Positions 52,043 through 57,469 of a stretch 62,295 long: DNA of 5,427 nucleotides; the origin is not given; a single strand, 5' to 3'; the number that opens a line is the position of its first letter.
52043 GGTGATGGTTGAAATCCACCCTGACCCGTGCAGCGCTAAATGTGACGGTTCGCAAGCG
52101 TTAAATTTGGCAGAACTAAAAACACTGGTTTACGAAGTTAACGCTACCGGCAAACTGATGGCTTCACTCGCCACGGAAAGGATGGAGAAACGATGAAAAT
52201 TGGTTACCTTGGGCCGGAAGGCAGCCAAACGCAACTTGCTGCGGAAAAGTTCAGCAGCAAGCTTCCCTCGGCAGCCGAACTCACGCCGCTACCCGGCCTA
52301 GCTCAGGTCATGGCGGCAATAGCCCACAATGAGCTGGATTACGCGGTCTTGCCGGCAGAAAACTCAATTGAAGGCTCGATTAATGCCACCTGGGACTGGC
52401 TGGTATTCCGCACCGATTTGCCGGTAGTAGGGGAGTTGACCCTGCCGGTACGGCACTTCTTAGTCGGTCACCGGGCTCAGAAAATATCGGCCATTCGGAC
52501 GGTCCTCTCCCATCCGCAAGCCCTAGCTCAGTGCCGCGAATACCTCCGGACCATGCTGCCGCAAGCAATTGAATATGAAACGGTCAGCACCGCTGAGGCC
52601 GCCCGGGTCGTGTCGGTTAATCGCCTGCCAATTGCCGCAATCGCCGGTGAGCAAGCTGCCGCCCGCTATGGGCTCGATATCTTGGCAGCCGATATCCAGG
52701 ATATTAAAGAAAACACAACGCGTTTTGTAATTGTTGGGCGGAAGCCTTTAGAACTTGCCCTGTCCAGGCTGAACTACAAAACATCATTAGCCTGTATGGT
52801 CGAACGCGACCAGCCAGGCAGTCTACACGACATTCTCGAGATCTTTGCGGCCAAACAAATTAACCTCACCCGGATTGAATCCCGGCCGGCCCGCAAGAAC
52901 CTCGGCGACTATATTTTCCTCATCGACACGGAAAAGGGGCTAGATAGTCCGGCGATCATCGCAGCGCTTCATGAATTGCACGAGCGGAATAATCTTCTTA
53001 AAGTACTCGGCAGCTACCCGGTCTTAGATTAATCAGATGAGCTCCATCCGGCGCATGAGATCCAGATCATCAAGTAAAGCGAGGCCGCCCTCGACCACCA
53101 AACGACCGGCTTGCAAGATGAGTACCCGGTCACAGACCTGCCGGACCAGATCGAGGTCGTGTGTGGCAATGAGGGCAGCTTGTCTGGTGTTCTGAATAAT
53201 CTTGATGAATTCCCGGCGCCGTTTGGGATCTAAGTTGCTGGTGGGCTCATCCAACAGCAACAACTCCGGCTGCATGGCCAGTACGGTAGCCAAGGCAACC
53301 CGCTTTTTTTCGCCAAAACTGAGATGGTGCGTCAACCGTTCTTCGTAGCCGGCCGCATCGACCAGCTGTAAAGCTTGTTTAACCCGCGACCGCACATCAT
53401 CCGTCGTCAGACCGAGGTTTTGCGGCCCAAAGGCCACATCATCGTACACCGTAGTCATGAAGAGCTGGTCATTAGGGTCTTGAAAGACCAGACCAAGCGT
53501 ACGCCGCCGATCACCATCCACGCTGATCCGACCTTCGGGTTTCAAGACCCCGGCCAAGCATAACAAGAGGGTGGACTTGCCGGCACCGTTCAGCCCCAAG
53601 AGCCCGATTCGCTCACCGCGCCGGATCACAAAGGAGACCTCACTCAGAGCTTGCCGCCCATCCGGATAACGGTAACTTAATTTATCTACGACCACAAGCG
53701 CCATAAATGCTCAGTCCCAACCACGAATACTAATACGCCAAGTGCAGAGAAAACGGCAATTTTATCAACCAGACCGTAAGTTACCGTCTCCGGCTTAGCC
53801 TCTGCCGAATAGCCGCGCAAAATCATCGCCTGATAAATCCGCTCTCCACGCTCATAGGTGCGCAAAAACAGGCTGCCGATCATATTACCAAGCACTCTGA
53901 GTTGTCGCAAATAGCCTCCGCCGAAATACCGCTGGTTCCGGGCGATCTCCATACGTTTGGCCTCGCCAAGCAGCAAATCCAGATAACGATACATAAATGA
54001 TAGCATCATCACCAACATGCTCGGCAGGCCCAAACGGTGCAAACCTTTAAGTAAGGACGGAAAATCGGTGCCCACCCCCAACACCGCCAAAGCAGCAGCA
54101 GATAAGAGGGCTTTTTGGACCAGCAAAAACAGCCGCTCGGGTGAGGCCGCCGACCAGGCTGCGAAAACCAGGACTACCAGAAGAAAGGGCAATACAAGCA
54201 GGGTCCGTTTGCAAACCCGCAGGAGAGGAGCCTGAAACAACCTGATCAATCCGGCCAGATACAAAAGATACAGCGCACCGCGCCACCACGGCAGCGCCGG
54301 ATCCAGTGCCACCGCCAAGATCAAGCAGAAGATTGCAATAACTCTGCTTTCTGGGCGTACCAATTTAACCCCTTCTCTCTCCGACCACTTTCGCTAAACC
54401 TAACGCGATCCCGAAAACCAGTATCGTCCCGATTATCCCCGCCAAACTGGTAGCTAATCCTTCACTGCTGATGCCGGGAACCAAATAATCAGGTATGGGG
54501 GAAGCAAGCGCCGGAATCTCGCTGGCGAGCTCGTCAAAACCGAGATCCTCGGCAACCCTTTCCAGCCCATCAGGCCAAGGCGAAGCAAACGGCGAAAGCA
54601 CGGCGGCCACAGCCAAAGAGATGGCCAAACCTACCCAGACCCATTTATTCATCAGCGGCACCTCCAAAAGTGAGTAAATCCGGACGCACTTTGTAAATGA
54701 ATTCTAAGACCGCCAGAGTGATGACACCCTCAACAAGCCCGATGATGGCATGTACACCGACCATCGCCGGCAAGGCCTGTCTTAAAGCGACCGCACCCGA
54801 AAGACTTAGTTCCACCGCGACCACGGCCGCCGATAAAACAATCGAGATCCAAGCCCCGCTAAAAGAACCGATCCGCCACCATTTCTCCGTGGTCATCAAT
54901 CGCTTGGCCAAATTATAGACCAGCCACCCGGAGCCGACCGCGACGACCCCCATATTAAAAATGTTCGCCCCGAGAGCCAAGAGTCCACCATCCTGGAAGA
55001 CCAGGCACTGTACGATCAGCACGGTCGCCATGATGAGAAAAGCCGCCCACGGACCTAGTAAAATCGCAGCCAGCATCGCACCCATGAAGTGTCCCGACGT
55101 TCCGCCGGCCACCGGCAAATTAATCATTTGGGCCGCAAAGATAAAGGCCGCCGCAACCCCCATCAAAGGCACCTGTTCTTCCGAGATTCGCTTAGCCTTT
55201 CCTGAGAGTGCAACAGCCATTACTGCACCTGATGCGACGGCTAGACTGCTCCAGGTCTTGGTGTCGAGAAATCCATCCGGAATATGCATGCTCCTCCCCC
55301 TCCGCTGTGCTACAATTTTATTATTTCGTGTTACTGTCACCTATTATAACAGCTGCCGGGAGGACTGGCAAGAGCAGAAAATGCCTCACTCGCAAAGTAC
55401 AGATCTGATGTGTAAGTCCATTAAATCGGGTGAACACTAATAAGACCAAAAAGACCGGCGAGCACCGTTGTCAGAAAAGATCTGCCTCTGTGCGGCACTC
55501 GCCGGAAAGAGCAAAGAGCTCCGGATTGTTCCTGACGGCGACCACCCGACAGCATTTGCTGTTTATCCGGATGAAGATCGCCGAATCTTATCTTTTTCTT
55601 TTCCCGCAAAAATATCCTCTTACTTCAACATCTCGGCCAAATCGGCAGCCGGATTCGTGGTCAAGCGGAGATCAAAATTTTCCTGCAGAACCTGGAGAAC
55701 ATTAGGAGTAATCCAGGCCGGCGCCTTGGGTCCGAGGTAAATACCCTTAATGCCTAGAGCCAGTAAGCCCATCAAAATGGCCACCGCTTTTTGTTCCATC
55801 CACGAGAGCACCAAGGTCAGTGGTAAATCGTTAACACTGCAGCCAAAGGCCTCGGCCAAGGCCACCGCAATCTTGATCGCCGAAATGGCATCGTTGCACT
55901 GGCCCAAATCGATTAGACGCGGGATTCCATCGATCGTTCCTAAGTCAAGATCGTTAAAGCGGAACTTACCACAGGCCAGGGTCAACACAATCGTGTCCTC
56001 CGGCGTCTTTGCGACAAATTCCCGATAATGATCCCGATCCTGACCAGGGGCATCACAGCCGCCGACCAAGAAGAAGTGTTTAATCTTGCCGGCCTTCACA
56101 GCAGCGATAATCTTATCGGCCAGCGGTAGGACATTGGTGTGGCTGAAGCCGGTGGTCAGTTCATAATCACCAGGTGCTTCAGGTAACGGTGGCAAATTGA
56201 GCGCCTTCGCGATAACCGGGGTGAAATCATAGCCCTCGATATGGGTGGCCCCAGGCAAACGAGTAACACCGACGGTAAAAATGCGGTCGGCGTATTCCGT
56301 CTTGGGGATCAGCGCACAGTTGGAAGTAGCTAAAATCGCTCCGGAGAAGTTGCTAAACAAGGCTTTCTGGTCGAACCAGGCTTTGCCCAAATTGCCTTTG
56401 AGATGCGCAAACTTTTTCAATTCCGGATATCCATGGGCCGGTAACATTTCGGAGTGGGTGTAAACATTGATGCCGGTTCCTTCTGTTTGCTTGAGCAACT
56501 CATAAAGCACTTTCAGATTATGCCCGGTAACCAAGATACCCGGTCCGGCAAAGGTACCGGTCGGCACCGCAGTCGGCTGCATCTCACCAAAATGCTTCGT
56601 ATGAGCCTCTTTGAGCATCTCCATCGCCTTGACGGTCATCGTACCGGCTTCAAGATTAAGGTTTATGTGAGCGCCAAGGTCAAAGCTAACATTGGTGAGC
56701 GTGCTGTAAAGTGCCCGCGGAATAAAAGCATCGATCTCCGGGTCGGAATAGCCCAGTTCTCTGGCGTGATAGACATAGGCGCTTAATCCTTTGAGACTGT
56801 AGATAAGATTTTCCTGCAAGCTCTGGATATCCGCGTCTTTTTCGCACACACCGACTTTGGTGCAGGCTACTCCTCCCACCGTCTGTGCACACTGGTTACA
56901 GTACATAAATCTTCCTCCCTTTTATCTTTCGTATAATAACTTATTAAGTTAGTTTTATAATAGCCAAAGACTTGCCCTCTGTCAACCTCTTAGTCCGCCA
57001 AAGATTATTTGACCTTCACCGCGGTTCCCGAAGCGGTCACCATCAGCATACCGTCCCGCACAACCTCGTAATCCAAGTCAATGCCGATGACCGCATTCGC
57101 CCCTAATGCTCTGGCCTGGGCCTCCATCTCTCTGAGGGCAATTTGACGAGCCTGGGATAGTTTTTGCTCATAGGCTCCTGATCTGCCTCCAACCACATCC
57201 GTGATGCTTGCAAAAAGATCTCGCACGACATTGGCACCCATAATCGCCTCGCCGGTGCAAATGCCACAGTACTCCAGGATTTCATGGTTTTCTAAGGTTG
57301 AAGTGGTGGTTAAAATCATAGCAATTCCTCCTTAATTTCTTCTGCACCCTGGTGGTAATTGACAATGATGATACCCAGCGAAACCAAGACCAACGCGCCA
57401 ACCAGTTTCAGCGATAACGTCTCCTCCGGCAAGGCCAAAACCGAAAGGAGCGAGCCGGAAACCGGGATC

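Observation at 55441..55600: Unassigned structured RNA between hcp and the nickel ECF transporter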

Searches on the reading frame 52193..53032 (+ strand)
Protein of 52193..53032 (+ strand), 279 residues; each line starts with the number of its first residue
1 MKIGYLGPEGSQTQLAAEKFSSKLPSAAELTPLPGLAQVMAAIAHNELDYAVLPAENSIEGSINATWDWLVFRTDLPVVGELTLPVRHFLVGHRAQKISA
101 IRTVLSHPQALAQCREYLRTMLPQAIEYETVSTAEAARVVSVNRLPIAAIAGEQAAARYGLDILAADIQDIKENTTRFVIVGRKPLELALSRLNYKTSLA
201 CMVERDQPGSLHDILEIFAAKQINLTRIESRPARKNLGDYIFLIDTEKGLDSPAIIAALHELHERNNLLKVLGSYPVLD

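Call 9: search_protein_families(library=ncbifam, proteins=[window:52193-53032:+])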
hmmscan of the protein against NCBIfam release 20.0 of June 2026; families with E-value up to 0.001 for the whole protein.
window:52193-53032:+ (279 aa): 5 families
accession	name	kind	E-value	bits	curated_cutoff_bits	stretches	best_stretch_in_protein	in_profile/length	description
NF008865.0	PRK11898.1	equivalog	2e-92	309.4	219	1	1-278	2-279/284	prephenate dehydratase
NF007910.0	PRK10622.1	equivalog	2.4e-50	171.5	577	1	2-276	105-376/386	bifunctional chorismate mutase/prephenate dehydratase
NF008866.0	PRK11899.1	equivalog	2e-48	165.1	359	1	2-276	7-274/283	prephenate dehydratase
TIGR01268.1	Phe4hydrox_tetr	equivalog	1.3e-07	30.7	704.8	1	202-266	21-84/436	phenylalanine 4-monooxygenase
NF006457.0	PRK08818.1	equivalog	3.4e-06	26.4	411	1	157-265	256-362/373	prephenate dehydrogenase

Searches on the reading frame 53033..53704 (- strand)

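Call 9: search_protein_families(library=ncbifam, proteins=[window:53033-53704:-])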
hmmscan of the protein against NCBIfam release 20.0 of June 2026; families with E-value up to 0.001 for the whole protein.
window:53033-53704:- (223 aa): 194 families (the best 25 are shown)
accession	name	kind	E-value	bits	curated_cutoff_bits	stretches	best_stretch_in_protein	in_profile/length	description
NF010157.0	PRK13636.1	equivalog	6e-61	206.1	463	1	4-220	6-239/285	cobalt transporter ATP-binding subunit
TIGR01166.1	cbiO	subfamily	3e-60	202.9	211.8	1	13-187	1-190/190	cobalt ABC transporter, ATP-binding protein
NF010171.0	PRK13652.1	equivalog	3.1e-57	193.8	476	1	1-219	1-234/277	cobalt transporter ATP-binding subunit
TIGR04521.1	ECF_ATPase_2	equivalog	9.1e-56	189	330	1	6-208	3-229/279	energy-coupling factor transporter ATPase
TIGR04520.1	ECF_ATPase_1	equivalog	4.1e-55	187.1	315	1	6-207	3-219/269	energy-coupling factor transporter ATPase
NF010156.0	PRK13635.1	equivalog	1.3e-50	172.1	392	1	3-206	5-222/279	energy-coupling factor ABC transporter ATP-binding protein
NF010158.0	PRK13637.1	equivalog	1.1e-46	159.3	390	1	13-208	12-229/287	energy-coupling factor transporter ATPase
NF010155.0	PRK13634.1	equivalog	1.8e-41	142.3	413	1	10-207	9-229/290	energy-coupling factor ABC transporter ATP-binding protein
NF010159.0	PRK13638.1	equivalog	3e-39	135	489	1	7-206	5-218/271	energy-coupling factor ABC transporter ATP-binding protein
NF010170.0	PRK13651.1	equivalog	4.2e-39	134.3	432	1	66-207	103-248/308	cobalt transporter ATP-binding subunit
TIGR02673.1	FtsE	equivalog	2e-38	132.2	264.85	1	4-201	2-214/214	cell division ATP-binding protein FtsE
NF010068.0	PRK13548.1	equivalog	4e-36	124.5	261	1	5-206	7-225/261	heme ABC transporter ATP-binding protein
TIGR00968.1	3a0106s01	subfamily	2.4e-35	122.1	342.75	1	5-203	2-210/237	sulfate ABC transporter ATP-binding protein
NF010153.0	PRK13631.1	equivalog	3.2e-35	121.6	463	1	66-206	114-258/320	cobalt transporter ATP-binding subunit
NF010167.0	PRK13648.1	subfamily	8.2e-35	120.5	241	1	3-206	7-224/269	energy-coupling factor transporter ATPase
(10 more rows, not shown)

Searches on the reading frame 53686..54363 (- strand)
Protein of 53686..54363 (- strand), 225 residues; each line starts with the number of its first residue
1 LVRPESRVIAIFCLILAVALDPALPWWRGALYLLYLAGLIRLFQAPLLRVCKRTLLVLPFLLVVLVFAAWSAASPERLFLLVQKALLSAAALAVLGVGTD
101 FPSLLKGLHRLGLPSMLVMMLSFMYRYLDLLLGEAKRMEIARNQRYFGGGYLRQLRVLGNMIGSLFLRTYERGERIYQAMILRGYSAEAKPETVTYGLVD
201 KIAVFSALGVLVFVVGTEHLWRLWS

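Call 9: search_protein_families(library=ncbifam, proteins=[window:53686-54363:-])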
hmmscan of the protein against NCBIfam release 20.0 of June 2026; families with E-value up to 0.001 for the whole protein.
window:53686-54363:- (225 aa): 2 families
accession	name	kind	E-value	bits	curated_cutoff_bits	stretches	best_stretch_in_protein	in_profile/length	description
TIGR02454.1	ECF_T_CbiQ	equivalog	2.8e-31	108.9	111.8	1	2-183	1-200/200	cobalt ECF transporter T component CbiQ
NF012029.0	PRK15485.1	equivalog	3.3e-05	24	303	1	86-185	122-219/225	energy-coupling factor ABC transporter transmembrane protein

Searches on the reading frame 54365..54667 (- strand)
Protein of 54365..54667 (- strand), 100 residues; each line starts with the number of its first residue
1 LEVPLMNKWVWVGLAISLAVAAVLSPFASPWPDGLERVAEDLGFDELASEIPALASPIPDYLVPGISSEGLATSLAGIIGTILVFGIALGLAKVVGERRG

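Call 9: search_protein_families(library=ncbifam, proteins=[window:54365-54667:-])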
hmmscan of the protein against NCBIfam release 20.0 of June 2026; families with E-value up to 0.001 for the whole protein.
window:54365-54667:- (100 aa): 5 families
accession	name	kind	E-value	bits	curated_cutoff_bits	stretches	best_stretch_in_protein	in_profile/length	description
NF004932.0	PRK06287.1-3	equivalog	8e-14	51.9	191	1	8-99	7-96/105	cobalt transport protein CbiN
NF004934.0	PRK06287.1-5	equivalog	5.8e-13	48.8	115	1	8-96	7-97/99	cobalt transport protein CbiN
NF004931.0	PRK06287.1-2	equivalog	1.8e-08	34.5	142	1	7-95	4-100/107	cobalt transport protein CbiN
NF004930.0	PRK06287.1-1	subfamily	4e-07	29.9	142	0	8-39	5-36/110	cobalt transport protein CbiN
NF004933.0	PRK06287.1-4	equivalog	0.00014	22.1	238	0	8-98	19-117/122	cobalt transport protein CbiN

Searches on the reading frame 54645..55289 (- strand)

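Call 9: search_protein_families(library=ncbifam, proteins=[window:54645-55289:-])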
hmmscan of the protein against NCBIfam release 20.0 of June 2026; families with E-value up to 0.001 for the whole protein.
window:54645-55289:- (214 aa): 12 families
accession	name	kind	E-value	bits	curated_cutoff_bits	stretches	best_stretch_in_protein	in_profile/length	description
NF004902.0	PRK06265.1-1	equivalog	1.1e-54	185.4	219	1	1-208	1-205/213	cobalt transporter CbiM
NF005598.0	PRK07331.1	equivalog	6.6e-49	167.1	401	1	1-206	1-220/323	cobalt transporter CbiM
NF008873.0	PRK11909.1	equivalog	1.9e-44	152.2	225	1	1-205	1-217/230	cobalt transporter CbiM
NF006184.0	PRK08319.1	equivalog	3.3e-28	98.7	180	1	1-206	1-212/224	energy-coupling factor ABC transporter permease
NF004905.0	PRK06265.1-5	equivalog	6.4e-28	98.3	173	1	1-208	1-199/205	cobalt transporter CbiM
TIGR00123.1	cbiM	equivalog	6.1e-22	78.5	184.15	1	1-206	1-212/214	cobalt ECF transporter S component CbiM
NF004907.0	PRK06265.2-2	subfamily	3.3e-21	75.9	200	1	1-207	21-218/221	cobalt transporter CbiM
NF004909.0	PRK06265.2-5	equivalog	1.9e-20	73.8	172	1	1-207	1-195/196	cobalt transporter CbiM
NF004908.0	PRK06265.2-3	equivalog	1.9e-18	67.2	205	1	1-207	1-198/211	cobalt transporter CbiM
NF004903.0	PRK06265.1-3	equivalog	3.1e-17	62.7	193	1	1-207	2-199/211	cobalt transporter CbiM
NF004906.0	PRK06265.2-1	equivalog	7.8e-16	58.6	205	1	1-206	1-209/212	cobalt transporter CbiM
NF004904.0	PRK06265.1-4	equivalog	5.9e-15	55.5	172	1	1-208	1-201/206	cobalt transporter CbiM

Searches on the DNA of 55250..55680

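Call 4: search_rna_families(source=window, start=55250, end=55680, threshold=evalue, max_evalue=10, show_alignments=3)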
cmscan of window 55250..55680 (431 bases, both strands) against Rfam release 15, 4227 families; matches with E-value up to 10: 2.
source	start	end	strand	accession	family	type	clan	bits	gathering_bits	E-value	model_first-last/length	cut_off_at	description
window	55546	55599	+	RF02451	ncr1241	Gene; sRNA;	-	17.2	60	2.4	1-63/63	no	Bacillus sRNA ncr1241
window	55314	55408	-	RF01515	Afu_514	Gene; snRNA; snoRNA; CD-box;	-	12.1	39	8.4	1-106/106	no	A. fumigatus snoRNA Afu_514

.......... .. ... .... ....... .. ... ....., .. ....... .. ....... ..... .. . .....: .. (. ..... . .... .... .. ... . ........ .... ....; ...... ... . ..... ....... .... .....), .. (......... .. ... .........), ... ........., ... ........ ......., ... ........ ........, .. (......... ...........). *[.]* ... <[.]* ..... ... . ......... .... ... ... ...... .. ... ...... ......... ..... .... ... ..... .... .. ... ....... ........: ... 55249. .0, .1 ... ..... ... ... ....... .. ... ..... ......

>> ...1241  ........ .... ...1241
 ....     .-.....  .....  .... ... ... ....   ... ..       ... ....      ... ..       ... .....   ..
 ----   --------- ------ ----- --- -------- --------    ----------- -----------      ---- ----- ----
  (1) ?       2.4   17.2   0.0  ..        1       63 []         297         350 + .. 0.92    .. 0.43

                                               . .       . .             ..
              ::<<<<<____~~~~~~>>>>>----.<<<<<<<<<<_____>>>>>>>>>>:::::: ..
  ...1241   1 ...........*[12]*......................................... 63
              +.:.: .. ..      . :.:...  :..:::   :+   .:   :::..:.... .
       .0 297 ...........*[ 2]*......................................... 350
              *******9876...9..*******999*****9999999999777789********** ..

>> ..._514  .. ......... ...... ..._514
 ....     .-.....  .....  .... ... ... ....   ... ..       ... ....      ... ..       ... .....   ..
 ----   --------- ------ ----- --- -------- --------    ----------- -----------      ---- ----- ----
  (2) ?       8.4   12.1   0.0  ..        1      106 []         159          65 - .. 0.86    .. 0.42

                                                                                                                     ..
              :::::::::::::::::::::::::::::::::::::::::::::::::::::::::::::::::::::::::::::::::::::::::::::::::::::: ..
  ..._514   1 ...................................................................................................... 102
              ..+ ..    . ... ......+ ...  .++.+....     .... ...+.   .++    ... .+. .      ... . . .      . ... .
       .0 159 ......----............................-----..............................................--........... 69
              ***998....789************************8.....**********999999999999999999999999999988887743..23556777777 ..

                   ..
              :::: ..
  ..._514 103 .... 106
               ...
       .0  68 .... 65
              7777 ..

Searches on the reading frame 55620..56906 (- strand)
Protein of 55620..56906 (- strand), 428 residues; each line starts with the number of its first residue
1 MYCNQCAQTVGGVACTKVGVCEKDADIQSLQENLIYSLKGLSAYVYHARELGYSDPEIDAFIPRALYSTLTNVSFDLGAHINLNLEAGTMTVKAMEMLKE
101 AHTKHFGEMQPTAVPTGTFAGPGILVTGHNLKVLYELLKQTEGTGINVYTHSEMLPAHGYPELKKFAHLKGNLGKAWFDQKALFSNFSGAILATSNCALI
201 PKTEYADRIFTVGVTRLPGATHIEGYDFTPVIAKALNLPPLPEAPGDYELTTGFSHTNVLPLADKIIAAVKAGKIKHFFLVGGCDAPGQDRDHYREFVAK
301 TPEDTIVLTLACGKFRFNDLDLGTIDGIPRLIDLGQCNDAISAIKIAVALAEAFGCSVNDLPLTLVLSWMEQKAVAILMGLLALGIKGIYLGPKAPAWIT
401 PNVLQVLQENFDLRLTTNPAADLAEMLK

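Call 9: search_protein_families(library=ncbifam, proteins=[window:55620-56906:-])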
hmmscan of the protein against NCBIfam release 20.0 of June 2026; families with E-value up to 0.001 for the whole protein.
window:55620-56906:- (428 aa): 3 families
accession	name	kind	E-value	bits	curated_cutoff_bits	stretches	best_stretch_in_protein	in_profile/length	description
TIGR01703.1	hybrid_clust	equivalog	4.5e-188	626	360.8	2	24-427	120-522/522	hydroxylamine reductase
NF003658.0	PRK05290.1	equivalog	6.1e-178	592.8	367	2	79-427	190-544/546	hydroxylamine reductase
TIGR01702.1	CO_DH_cata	equivalog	1.7e-07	29.8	478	1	327-408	503-584/621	anaerobic carbon-monoxide dehydrogenase catalytic subunit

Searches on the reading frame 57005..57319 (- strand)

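Call 9: search_protein_families(library=ncbifam, proteins=[window:57005-57319:-])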
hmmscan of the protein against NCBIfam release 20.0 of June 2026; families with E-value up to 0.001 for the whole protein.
window:57005-57319:- (104 aa): 5 families
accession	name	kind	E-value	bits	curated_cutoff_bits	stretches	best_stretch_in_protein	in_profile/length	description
NF002776.0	PRK02877.1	equivalog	7.9e-47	157.8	160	1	1-104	1-106/107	hypothetical protein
NF009495.0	PRK12855.1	subfamily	6.9e-46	154.8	180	1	1-103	1-103/103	hypothetical protein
NF009496.0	PRK12856.1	subfamily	4.5e-45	152.1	177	1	1-103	1-103/103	hypothetical protein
NF002224.0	PRK01119.1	equivalog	2.1e-34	117.8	169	1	1-103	1-105/110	putative heavy metal-binding protein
NF002989.0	PRK03732.1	equivalog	9.9e-16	57.9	181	1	2-103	9-110/114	hypothetical protein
